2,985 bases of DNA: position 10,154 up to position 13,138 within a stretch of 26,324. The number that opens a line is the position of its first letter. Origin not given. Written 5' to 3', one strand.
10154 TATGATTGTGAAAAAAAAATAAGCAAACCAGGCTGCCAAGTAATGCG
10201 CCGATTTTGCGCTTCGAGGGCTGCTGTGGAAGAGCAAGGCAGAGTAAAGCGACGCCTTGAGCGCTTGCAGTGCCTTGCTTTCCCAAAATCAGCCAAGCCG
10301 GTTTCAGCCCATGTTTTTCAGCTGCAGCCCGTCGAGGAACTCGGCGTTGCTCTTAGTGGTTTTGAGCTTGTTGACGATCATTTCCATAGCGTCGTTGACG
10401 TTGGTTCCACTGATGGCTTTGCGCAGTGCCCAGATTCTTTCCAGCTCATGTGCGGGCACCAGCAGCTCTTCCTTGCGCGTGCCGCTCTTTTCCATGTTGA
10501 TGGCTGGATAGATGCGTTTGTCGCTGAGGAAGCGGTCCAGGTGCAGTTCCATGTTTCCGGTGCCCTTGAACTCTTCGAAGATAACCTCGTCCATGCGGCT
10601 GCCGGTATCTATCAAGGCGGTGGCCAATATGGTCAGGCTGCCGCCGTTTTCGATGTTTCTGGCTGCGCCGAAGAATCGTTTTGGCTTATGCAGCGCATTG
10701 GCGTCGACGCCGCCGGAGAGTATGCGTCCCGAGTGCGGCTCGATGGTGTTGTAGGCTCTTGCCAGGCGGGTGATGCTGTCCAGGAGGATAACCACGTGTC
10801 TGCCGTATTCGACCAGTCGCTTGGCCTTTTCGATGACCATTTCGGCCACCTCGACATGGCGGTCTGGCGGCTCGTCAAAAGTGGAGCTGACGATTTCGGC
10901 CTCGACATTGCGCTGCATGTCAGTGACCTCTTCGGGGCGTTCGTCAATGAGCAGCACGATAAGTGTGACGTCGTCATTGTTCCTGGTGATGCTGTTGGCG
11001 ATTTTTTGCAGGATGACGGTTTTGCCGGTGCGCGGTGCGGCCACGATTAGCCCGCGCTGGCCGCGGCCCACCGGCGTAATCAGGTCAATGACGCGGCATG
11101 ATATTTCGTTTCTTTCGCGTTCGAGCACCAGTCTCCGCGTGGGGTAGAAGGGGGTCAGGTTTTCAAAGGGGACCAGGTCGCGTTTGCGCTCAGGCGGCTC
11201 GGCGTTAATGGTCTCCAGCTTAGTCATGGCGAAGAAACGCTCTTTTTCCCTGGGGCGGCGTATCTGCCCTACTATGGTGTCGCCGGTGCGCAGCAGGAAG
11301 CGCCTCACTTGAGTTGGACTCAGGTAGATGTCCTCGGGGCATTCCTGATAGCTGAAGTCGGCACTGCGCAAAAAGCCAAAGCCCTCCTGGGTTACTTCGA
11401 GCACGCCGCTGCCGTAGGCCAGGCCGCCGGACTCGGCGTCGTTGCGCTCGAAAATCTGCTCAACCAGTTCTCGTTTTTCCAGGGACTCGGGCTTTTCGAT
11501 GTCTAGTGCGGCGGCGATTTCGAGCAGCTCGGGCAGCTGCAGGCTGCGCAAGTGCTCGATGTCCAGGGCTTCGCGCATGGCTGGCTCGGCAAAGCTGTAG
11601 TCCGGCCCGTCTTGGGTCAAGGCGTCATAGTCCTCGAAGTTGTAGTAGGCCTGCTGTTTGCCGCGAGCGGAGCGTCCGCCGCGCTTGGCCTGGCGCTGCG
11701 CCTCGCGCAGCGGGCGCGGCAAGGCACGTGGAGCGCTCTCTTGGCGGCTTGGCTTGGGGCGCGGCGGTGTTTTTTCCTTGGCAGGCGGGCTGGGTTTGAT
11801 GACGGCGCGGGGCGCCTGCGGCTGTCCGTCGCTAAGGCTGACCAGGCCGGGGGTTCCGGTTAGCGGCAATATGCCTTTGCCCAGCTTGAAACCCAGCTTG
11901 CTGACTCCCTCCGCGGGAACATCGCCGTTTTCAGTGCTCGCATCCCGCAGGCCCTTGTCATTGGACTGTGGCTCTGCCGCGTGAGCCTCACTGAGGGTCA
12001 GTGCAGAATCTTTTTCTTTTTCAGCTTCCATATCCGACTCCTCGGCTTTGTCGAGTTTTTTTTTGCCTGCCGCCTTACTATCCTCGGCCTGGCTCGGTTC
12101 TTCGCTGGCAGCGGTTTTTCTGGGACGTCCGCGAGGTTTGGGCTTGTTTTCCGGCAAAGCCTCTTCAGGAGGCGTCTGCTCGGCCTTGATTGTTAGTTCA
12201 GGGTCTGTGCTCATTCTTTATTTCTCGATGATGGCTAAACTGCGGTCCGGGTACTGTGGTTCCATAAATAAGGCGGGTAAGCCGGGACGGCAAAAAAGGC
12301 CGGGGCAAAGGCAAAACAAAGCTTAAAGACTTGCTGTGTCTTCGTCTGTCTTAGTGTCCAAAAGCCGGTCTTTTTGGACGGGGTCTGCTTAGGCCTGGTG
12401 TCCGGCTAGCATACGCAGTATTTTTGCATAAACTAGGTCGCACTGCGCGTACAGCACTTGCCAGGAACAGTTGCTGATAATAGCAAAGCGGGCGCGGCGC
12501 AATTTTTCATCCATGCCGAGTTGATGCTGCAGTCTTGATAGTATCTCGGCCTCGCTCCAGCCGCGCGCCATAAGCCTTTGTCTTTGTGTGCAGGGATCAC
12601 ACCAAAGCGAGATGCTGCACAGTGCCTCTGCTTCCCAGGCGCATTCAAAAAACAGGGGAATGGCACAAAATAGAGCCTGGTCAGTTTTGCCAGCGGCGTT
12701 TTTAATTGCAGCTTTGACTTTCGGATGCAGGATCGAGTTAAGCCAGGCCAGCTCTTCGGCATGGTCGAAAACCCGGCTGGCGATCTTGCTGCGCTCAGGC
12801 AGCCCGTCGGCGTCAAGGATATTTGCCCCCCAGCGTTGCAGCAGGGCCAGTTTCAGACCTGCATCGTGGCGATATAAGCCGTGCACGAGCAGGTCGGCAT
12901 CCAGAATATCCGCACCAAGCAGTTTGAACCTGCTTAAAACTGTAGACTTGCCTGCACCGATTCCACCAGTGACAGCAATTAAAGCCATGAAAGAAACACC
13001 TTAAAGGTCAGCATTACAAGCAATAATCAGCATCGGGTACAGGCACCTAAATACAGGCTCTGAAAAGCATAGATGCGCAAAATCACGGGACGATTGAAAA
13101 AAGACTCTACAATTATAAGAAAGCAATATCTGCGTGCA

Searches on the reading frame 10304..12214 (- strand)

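Call 12: search_protein_families(library=pfam, proteins=[window:10304-12214:-], max_evalue=0.001)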
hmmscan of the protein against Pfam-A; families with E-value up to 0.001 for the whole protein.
window:10304-12214:- (636 aa): 3 families
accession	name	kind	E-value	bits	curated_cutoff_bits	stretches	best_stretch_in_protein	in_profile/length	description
PF07497.18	Rho_RNA_bind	-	4.1e-28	97.4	27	1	269-342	2-73/73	Rho termination factor, RNA-binding domain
PF00006.31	ATP-synt_ab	-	7.9e-28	98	29.5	1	373-577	2-211/213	ATP synthase alpha/beta family, nucleotide-binding domain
PF07498.18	Rho_N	-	1.3e-05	25.5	24.9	1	222-257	2-37/43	Rho termination factor, N-terminal domain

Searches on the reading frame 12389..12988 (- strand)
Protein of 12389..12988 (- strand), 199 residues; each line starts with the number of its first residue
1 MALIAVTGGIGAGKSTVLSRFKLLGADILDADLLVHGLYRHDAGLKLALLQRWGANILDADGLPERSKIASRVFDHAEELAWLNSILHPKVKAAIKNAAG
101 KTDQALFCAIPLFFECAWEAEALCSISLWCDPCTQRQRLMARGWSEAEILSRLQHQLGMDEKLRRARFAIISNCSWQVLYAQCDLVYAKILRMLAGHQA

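Call 12: search_protein_families(library=pfam, proteins=[window:12389-12988:-], max_evalue=0.001)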
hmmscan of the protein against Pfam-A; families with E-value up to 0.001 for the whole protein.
window:12389-12988:- (199 aa): 2 families
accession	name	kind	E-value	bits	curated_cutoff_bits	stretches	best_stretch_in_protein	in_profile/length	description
PF01121.26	CoaE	-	5e-36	124.5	27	1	3-172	2-174/180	Dephospho-CoA kinase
PF13238.12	AAA_18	-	3.3e-05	24.8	29.4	1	4-151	1-120/128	AAA domain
